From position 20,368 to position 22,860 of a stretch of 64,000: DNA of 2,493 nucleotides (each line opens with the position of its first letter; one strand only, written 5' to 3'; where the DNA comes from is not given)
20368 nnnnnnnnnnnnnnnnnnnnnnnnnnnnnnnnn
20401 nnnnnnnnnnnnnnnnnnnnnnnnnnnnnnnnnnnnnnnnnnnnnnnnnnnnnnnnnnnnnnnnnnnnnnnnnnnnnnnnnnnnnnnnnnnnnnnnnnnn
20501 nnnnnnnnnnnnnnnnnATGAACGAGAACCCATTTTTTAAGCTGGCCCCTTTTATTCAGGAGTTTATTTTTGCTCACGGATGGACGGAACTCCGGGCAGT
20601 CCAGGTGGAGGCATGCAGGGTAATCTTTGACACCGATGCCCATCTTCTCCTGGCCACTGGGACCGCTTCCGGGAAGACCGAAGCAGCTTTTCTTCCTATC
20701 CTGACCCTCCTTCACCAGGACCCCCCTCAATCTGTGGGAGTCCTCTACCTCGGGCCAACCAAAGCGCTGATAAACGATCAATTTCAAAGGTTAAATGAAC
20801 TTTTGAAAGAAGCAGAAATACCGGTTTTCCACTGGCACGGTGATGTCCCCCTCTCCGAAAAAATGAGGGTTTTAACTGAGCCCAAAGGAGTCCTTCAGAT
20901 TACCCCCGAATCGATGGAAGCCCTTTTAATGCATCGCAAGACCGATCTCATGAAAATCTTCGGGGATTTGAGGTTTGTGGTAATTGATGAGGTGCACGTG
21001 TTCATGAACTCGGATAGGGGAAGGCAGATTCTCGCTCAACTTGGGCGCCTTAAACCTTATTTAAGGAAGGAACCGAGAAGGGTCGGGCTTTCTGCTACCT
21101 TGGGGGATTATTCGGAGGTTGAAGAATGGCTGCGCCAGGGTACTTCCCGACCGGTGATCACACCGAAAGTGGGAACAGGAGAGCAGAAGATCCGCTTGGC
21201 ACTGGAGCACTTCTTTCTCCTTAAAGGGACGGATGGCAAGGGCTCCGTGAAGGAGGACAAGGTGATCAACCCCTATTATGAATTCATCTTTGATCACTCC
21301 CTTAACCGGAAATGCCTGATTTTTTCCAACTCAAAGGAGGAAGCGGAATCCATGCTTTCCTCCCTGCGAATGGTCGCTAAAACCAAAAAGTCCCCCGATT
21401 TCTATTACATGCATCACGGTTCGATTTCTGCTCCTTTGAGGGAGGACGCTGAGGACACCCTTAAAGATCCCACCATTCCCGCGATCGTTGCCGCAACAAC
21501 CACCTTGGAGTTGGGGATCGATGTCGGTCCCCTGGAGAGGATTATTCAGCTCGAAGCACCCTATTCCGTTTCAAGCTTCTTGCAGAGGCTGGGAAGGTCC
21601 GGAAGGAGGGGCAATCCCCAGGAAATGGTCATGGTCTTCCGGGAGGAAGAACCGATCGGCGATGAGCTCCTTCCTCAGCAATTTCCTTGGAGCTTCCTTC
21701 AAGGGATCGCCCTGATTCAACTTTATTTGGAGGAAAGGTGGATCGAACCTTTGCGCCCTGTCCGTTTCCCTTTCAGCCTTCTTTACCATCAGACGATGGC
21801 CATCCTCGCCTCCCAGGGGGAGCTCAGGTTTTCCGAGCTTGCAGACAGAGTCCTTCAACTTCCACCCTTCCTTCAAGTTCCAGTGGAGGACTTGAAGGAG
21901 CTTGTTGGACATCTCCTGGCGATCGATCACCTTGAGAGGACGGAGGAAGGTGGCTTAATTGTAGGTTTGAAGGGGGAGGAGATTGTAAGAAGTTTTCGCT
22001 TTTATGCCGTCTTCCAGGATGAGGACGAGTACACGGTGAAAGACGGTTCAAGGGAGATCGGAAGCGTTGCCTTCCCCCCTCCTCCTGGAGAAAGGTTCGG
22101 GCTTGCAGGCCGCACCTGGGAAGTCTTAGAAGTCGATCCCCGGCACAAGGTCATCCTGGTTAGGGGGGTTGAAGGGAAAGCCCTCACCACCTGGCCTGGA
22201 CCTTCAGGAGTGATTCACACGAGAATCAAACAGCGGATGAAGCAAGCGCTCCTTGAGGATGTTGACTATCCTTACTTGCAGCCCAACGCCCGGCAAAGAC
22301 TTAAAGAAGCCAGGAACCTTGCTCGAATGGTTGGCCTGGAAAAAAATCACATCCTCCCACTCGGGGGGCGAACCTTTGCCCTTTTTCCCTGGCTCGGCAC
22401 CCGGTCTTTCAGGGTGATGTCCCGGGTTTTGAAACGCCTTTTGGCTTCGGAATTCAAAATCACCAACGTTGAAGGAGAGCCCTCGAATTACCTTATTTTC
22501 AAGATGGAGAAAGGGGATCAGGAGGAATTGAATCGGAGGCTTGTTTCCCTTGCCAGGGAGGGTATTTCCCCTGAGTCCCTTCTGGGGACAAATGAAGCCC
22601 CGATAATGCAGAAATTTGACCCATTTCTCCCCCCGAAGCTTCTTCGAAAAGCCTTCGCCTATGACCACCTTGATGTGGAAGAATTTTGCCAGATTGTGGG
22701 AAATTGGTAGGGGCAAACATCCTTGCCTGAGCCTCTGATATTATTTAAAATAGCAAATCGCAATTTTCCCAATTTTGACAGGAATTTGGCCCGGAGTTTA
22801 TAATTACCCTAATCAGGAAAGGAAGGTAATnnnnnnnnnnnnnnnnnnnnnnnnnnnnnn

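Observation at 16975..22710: Shango-type three-gene cassette: TerB-N/TerB-C protein, DUF2791-like ATPase and Lhr-like helicase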

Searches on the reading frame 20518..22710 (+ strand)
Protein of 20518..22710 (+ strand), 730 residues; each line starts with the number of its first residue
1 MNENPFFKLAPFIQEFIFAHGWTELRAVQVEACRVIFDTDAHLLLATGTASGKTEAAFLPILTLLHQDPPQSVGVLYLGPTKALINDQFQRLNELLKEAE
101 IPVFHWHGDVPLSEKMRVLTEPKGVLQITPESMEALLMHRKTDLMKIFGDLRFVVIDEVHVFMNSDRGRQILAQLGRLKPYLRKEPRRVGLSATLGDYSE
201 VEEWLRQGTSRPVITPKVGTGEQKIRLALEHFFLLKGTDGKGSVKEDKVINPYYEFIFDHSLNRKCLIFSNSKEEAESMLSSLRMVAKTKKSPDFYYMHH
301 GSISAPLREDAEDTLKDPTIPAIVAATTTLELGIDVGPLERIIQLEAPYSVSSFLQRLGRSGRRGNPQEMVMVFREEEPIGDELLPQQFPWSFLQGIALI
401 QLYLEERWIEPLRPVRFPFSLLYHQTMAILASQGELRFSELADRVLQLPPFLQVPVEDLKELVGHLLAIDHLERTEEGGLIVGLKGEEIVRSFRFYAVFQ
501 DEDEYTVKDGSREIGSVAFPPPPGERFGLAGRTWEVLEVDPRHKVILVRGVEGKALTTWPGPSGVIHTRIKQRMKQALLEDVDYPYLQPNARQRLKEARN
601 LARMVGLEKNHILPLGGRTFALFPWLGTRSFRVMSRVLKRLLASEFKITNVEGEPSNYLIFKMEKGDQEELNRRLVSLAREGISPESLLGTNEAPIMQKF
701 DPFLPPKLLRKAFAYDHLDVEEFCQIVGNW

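Call 3: search_protein_families(library=pfam, proteins=[window:20518-22710:+], max_evalue=0.01)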
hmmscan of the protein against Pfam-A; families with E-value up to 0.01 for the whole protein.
window:20518-22710:+ (730 aa): 4 families
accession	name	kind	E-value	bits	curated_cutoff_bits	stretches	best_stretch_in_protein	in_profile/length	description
PF00270.35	DEAD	-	2.1e-27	96.3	26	1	27-196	2-161/167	DEAD/DEAH box helicase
PF00271.37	Helicase_C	-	4.3e-17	62.8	23.5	1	257-365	10-110/110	Helicase conserved C-terminal domain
PF04851.21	ResIII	-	5.5e-07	30.1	22.5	1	24-195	3-162/164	Type III restriction enzyme, res subunit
PF22590.2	Cas3-like_C_2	-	0.0023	18.6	27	1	265-364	4-104/106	CRISPR-associated nuclease/helicase Cas3, C-terminal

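Call 4: search_protein_families(library=padloc, proteins=[window:20518-22710:+], max_evalue=0.01)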
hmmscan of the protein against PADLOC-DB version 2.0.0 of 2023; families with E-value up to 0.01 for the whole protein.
window:20518-22710:+ (730 aa): 65 families (the best 25 are shown)
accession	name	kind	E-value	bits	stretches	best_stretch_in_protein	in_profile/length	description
PDLC03960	SngC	-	3.6e-238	790.9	1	1-727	1-717/720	-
PDLC02503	BrxHI|BrxHII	-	2.8e-123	410.6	1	4-726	3-687/698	BrxHI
PDLC02501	BrxHI|BrxHII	-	1.4e-69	233.2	1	19-599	17-573/925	BrxHI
PDLC02897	DpdJ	-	1.9e-22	77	1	43-364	117-451/1570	DpdJ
PDLC00037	DruE3|DruE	-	8.7e-19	64.8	2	323-385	1059-1121/2055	SNF2 family N-terminal domain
PDLC02896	DpdJ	-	1.6e-17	60.5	3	323-365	583-625/1487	DpdJ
PDLC00036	DruE3|DruE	-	9.8e-17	57.3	2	316-383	1046-1112/2023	SNF2 family N-terminal domain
PDLC00192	HamB1|HamB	-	1.4e-16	57.3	1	22-210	266-449/1104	DEAD-box helicase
PDLC00035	DruE3|DruE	-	9.1e-16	54.7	2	323-380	1062-1119/1460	SNF2 family N-terminal domain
PDLC03928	PsyrT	-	8.9e-15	52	2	299-384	271-356/689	-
PDLC01761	Cas3b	-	1e-14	52.2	2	25-106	220-292/705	-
PDLC00013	DruE1|DruE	-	2.1e-14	50.4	2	29-100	96-175/1776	SNF2 family N-terminal domain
PDLC00194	HamB1|HamB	-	1.9e-13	47.2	1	41-213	246-410/995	DEAD-box helicase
PDLC00015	DruE2|DruE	-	2.8e-12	43.2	2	324-372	1174-1222/1887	SNF2 family N-terminal domain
PDLC00014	DruE2|DruE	-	3.2e-12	42.7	2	324-372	1203-1251/1928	SNF2 family N-terminal domain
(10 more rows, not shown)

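Call 5: search_protein_families(library=ncbifam, proteins=[window:20518-22710:+], max_evalue=0.01)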
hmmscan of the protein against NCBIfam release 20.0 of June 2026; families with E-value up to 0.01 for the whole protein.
window:20518-22710:+ (730 aa): 29 families (the best 25 are shown)
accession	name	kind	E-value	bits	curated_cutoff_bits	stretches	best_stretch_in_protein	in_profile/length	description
TIGR04121.1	DEXH_lig_assoc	equivalog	1.8e-58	198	850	1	13-367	3-349/804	ligase-associated DNA damage response DEXH box helicase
NF010338.0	PRK13767.1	equivalog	1.7e-47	162.3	849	1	8-364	18-385/877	ATP-dependent helicase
TIGR03817.1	DECH_helic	hypoth_equivalog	7.7e-34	117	874.1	1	14-380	26-388/742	helicase/secretion neighborhood putative DEAH-box helicase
NF007284.0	PRK09751.1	equivalog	2.7e-30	104.4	1496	2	20-283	25-312/1538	ATP-dependent helicase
NF041067.1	DpdJ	equivalog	6.4e-15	53.9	800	3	323-365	575-617/1482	protein DpdJ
NF002654.0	PRK02362.1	equivalog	6.6e-15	54.5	887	1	10-282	9-262/739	ATP-dependent DNA helicase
NF001308.0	PRK00254.1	equivalog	2e-13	49.4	1216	1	13-278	12-253/720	ATP-dependent DNA helicase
NF040935.1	helicase_Hel308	equivalog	2.3e-13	49.2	1200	1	13-284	15-268/704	ATP-dependent DNA helicase Hel308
NF041063.1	DpdF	equivalog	3.4e-12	45.8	550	1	29-161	145-281/813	protein DpdF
NF053631.1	RNA_helic_CshA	equivalog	5.1e-12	45.4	646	2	9-164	6-155/434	degradosome RNA helicase CshA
NF008394.0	PRK11192.1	equivalog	5.1e-12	45.3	507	1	7-366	8-343/441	ATP-dependent RNA helicase SrmB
TIGR02621.3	cas3_GSU0051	exception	7.5e-11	41.6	400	1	154-376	171-387/854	type I-G CRISPR-associated helicase/endonuclease Cas3g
NF053711.1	RNA_heli_RhlE1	exception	8.2e-11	41.3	750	2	21-163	20-161/434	RNA helicase RhlE1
TIGR00614.1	recQ_fam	subfamily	1.9e-10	40.2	219.8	1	21-375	8-331/470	RecQ family ATP-dependent DNA helicase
NF008744.0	PRK11776.1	equivalog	2.3e-10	39.7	524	1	9-369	11-341/460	ATP-dependent RNA helicase DbpA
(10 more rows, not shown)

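Call 19: search_solved_structures(query=window:20518-22710:+, max_evalue=0.001)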
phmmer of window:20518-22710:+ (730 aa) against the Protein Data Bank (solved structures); distinct sequences matched with E-value up to 0.001: 88 (the best 60 are shown).
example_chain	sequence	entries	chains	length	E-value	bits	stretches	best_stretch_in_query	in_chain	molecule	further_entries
5v9x_A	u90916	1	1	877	1.6e-29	106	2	26-284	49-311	ATP-dependent DNA helicase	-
7lhl_A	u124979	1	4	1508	9.8e-29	103.3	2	27-284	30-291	ATP-dependent DNA helicase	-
6znp_A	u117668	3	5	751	2.6e-26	95.3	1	21-381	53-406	Uncharacterized ATP-dependent helicase YprA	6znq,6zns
6qdv_B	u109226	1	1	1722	1.1e-21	80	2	20-313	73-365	U5 small nuclear ribonucleoprotein 200 kDa helicase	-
4f91_B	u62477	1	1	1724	1.1e-21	80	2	20-313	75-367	U5 small nuclear ribonucleoprotein 200 kDa helicase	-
4f92_B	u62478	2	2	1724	1.1e-21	80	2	20-313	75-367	U5 small nuclear ribonucleoprotein 200 kDa helicase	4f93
5urj_A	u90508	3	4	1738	1.1e-21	80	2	20-313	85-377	U5 small nuclear ribonucleoprotein 200 kDa helicase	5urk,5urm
4kit_B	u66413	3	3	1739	1.1e-21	80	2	20-313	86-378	U5 small nuclear ribonucleoprotein 200 kDa helicase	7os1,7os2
6s8q_B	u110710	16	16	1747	1.1e-21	80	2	20-313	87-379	U5 small nuclear ribonucleoprotein 200 kDa helicase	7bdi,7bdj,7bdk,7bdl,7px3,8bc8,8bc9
6s9i_B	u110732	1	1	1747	1.5e-21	79.6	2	20-313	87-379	U5 small nuclear ribonucleoprotein 200 kDa helicase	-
6s8o_B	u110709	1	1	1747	2.2e-21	79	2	20-313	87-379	U5 small nuclear ribonucleoprotein 200 kDa helicase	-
3jcr_C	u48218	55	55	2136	2.2e-21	79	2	20-313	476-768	hBrr2 | U5 small nuclear ribonucleoprotein 200 kDa helicase | Brr2, U5 small nuclear ribonucleoprotein 200 kDa helicase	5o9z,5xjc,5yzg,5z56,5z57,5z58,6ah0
8alz_B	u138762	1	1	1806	1.9e-20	75.9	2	20-275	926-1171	Activating signal cointegrator 1 complex subunit 3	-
6qv3_A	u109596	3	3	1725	1.9e-19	72.6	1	25-281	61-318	Pre-mRNA splicing helicase-like protein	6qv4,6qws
5m59_A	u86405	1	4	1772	2.1e-19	72.5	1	25-281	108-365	Pre-mRNA splicing helicase-like protein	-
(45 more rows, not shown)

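Call 36: find_homologous_proteins(query=window:20518-22710:+, max_evalue=1e-30)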
Query window:20518-22710:+ (730 aa): 8000 proteins with E <= 1e-30 among 8000 candidates; the best 120 are listed.
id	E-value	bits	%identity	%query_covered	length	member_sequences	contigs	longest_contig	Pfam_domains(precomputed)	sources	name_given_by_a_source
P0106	0.0e+0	1659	100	100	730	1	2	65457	PF00270.36,PF00271.38,PF04851.22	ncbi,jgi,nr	ncbi:MAG: DEAD/DEAH box helicase [Caldiserica bacterium]|jgi:ATP-dependent Lhr-like helicase|nr:DEAD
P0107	0.0e+0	1458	87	100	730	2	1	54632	PF00270.36,PF00271.38,PF04851.22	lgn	-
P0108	0.0e+0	1374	81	100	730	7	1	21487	PF00270.36,PF00271.38,PF04851.22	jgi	jgi:ATP-dependent Lhr-like helicase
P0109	0.0e+0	1371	80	100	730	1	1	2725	PF00270.36,PF00271.38,PF04851.22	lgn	-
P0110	0.0e+0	1343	79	100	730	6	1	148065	PF00270.36,PF00271.38,PF04851.22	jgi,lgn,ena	-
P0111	0.0e+0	1309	76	100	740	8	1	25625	PF00270.36,PF00271.38,PF04851.22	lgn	-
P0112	0.0e+0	1174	69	100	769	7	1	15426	PF00270.36,PF00271.38,PF04851.22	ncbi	ncbi:MAG: DEAD/DEAH box helicase [bacterium]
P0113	0.0e+0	1167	67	100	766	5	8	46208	PF00270.36,PF00271.38,PF04851.22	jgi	jgi:ATP-dependent Lhr-like helicase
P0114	0.0e+0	1160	68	100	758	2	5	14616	PF00270.36,PF00271.38,PF04851.22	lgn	-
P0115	0.0e+0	1150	68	100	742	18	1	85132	PF00270.36,PF00271.38,PF04851.22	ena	-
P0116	0.0e+0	1139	68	100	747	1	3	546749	PF00270.36,PF00271.38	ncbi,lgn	-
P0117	0.0e+0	1048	67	93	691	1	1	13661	PF00270.36,PF00271.38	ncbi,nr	ncbi:MAG: helicase-related protein, partial [Coprothermobacterota bacterium]|nr:helicase-related pro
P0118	0.0e+0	1014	60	100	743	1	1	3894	PF00270.36,PF00271.38,PF19306.6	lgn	-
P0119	0.0e+0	1011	60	100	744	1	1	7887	PF00270.36,PF00271.38,PF19306.6,PF04851.22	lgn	-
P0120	2.2e-295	1000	59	100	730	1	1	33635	PF00270.36,PF00271.38,PF04851.22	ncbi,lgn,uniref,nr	ncbi:MAG: Helicase domain protein [Candidatus Jettenia ecosi]|uniref:Helicase domain protein n=1 Tax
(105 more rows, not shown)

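Call 37: find_encoding_contigs(protein=P0116, flank=10000, max_places=1)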
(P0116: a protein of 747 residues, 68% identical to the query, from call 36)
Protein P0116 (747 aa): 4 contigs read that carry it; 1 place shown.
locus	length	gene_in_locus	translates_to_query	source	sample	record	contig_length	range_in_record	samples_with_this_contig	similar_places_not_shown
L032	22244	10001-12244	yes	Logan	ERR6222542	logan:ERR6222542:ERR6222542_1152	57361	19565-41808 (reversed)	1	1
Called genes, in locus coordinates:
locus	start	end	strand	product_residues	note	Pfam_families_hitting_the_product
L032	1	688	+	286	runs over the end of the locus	PF00005:ABC_tran, PF02463:SMC_N, PF13304:AAA_21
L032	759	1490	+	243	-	PF02361:CbiQ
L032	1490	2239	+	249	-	PF01416:PseudoU_synth_1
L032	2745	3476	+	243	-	PF00392:GntR, PF07729:FCD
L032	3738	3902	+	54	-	-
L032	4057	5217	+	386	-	PF01168:Ala_racemase_N, PF00842:Ala_racemase_C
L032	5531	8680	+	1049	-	PF13208:TerB_N, PF15615:TerB_C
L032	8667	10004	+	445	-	PF10923:BrxC_BrxD, PF13191:AAA_16, PF13401:AAA_22 (faint)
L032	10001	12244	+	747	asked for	PF00270:DEAD, PF00271:Helicase_C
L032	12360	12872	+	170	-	PF12675:DUF3795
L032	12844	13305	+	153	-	PF00583:Acetyltransf_1, PF13673:Acetyltransf_10, PF23209:IDM1_C (faint), PF13508:Acetyltransf_7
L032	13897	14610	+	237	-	PF00106:adh_short, PF01370:Epimerase (weak), PF08659:KR, PF13561:adh_short_C2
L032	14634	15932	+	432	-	PF04015:DUF362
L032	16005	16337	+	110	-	PF00829:Ribosomal_L21p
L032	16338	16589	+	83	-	PF01016:Ribosomal_L27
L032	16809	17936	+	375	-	PF01018:GTP1_OBG, PF01926:MMR_HSR1, PF02421:FeoB_N, PF09269:DUF1967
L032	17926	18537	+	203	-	PF01467:CTP_transf_like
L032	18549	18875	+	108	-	PF02410:RsfS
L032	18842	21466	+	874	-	PF02739:5_3_exonuc_N, PF01367:5_3_exonuc, PF22619:DNA_polI_exo1, PF00476:DNA_pol_A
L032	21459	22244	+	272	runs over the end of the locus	PF01149:Fapy_DNA_glyco, PF06831:H2TH, PF06827:zf-FPG_IleRS (weak)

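Call 38: find_encoding_contigs(protein=P0115, flank=10000, max_places=1)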
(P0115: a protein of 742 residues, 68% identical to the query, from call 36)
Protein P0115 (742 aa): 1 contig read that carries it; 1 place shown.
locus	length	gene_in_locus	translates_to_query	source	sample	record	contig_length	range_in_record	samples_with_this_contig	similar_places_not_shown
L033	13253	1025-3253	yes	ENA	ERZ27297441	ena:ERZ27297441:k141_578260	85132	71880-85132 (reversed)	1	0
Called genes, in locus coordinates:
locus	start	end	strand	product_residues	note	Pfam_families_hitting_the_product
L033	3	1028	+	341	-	?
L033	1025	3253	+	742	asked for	PF00270:DEAD, PF04851:ResIII, PF00271:Helicase_C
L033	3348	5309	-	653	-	PF00005:ABC_tran, PF00006:ATP-synt_ab (faint), PF02463:SMC_N (faint), PF13476:AAA_23 (faint), PF13555:AAA_29 (faint), PF12848:ABC_tran_Xtn, PF00005:ABC_tran, PF16326:ABC_tran_CTD (weak), +3 more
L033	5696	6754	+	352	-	PF00892:EamA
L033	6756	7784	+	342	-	PF00037:Fer4 (faint), PF12800:Fer4_4 (faint), PF12837:Fer4_6 (faint), PF12838:Fer4_7 (weak), PF13237:Fer4_10 (weak), PF13484:Fer4_16 (faint), PF14697:Fer4_21 (weak)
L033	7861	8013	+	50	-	-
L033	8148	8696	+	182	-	PF03729:DUF308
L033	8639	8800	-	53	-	-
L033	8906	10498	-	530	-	PF02689:Herpes_Helicase (faint), PF05970:PIF1, PF13245:AAA_19, PF13604:AAA_30, PF13538:UvrD_C_2 (weak), PF13280:WYL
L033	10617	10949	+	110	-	PF00829:Ribosomal_L21p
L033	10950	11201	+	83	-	PF01016:Ribosomal_L27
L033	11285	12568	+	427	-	PF01018:GTP1_OBG, PF03193:RsgA_GTPase (faint), PF01926:MMR_HSR1, PF02421:FeoB_N, PF16897:MMR_HSR1_Xtn (weak), PF09269:DUF1967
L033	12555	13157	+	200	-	PF01467:CTP_transf_like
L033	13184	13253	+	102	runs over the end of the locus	PF02410:RsfS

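Call 39: find_encoding_contigs(protein=P0113, flank=10000, max_places=1)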
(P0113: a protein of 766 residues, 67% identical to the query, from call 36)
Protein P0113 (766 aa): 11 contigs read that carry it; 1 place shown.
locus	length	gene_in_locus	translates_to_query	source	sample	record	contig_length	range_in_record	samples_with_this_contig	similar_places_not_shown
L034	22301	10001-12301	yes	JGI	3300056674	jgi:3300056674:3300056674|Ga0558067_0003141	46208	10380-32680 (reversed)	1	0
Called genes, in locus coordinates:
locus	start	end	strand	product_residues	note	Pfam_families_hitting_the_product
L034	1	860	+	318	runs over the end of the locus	PF01193:RNA_pol_L, PF01000:RNA_pol_A_bac, PF03118:RNA_pol_A_CTD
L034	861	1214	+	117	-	PF01196:Ribosomal_L17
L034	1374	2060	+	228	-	PF00005:ABC_tran, PF02463:SMC_N (weak)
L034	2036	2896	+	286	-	PF00005:ABC_tran, PF02463:SMC_N, PF13401:AAA_22 (faint), PF13304:AAA_21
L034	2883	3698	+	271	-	PF02361:CbiQ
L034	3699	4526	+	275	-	PF01416:PseudoU_synth_1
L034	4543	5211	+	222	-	-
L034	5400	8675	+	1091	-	PF13208:TerB_N, PF15615:TerB_C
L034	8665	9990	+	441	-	PF10923:BrxC_BrxD, PF13191:AAA_16 (weak), PF13401:AAA_22 (faint)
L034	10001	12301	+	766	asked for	PF04851:ResIII (weak), PF00270:DEAD, PF00271:Helicase_C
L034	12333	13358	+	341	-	PF00480:ROK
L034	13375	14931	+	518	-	PF02541:Ppx-GppA, PF21447:Ppx-GppA_III, PF24391:HD-CE (weak), PF01966:HD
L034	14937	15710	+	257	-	PF13089:PP_kinase_N, PF02503:PP_kinase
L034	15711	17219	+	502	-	PF02503:PP_kinase, PF17941:PP_kinase_C_1, PF13091:PLDc_2 (weak), PF13090:PP_kinase_C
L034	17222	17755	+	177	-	PF00300:His_Phos_1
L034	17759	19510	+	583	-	PF05235:CHAD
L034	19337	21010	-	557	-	PF03109:ABC1, PF27536:UbiB_helical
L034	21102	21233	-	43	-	-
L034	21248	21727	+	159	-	PF08239:SH3_3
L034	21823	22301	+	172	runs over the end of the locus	PF00829:Ribosomal_L21p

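Call 54: search_protein_families(library=pfam, proteins=[L032:5531-8677:+, L034:5400-8672:+], max_evalue=0.1)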
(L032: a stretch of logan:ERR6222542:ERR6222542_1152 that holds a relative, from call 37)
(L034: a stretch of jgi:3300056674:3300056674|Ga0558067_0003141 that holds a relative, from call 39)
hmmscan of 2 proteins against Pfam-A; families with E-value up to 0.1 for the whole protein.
L032:5531-8677:+ (1049 aa): 2 families
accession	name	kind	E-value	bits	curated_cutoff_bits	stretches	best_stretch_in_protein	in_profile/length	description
PF13208.11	TerB_N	-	3.9e-35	121.9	25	1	627-815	33-200/207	TerB N-terminal domain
PF15615.11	TerB_C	-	8.4e-11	42.7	26.3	1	916-1039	16-145/148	TerB-C domain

L034:5400-8672:+ (1091 aa): 2 families
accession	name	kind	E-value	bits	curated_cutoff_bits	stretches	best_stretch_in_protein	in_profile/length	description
PF13208.11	TerB_N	-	4e-23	82.7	25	1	641-765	31-146/207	TerB N-terminal domain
PF15615.11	TerB_C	-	8.8e-11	42.7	26.3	1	943-1079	14-147/148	TerB-C domain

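Call 83: find_encoding_contigs(protein=P0112, flank=10000, max_places=1)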
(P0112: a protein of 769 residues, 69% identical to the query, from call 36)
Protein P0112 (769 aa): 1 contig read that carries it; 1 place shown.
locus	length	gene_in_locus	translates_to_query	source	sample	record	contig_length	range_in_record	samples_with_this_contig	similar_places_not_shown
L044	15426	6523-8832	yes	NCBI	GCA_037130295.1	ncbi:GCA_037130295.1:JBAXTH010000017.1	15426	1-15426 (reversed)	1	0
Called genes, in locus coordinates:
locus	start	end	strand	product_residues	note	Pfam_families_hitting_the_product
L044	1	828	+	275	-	PF01416:PseudoU_synth_1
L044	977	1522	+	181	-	-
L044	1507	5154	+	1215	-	-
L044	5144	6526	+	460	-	PF10923:BrxC_BrxD, PF13191:AAA_16 (weak), PF13401:AAA_22 (faint)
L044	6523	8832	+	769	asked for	PF00270:DEAD, PF04851:ResIII (weak), PF00271:Helicase_C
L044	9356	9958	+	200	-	-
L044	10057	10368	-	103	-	PF02452:PemK_toxin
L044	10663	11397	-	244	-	PF00106:adh_short, PF13561:adh_short_C2, PF23441:SDR (faint)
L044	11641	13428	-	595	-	PF00294:PfkB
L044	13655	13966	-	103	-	-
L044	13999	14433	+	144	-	PF04343:DUF488, PF22751:DUF488-N3a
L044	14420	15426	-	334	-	PF16124:RecQ_Zn_bind, PF09382:RQC, PF00570:HRDC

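Call 84: find_encoding_contigs(protein=P0114, flank=10000, max_places=1)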
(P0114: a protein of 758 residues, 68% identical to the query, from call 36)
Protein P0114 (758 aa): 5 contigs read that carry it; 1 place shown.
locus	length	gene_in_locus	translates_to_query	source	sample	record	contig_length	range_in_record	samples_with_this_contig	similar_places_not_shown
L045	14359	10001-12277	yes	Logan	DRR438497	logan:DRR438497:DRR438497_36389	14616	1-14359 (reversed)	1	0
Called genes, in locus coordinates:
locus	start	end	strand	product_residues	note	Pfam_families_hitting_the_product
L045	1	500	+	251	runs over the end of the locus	?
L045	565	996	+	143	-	PF12675:DUF3795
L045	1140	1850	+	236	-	PF00392:GntR, PF07729:FCD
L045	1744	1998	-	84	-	-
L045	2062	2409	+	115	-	PF22010:OrtA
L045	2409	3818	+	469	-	PF00291:PALP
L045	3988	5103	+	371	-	PF01168:Ala_racemase_N, PF00842:Ala_racemase_C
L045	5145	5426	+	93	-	-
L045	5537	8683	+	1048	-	PF13208:TerB_N, PF15615:TerB_C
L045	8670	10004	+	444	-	PF10923:BrxC_BrxD, PF13191:AAA_16 (weak)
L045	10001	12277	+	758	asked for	PF04851:ResIII (faint), PF00270:DEAD, PF00271:Helicase_C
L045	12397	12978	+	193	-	-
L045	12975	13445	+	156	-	PF12675:DUF3795, PF10571:UPF0547 (weak)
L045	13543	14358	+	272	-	?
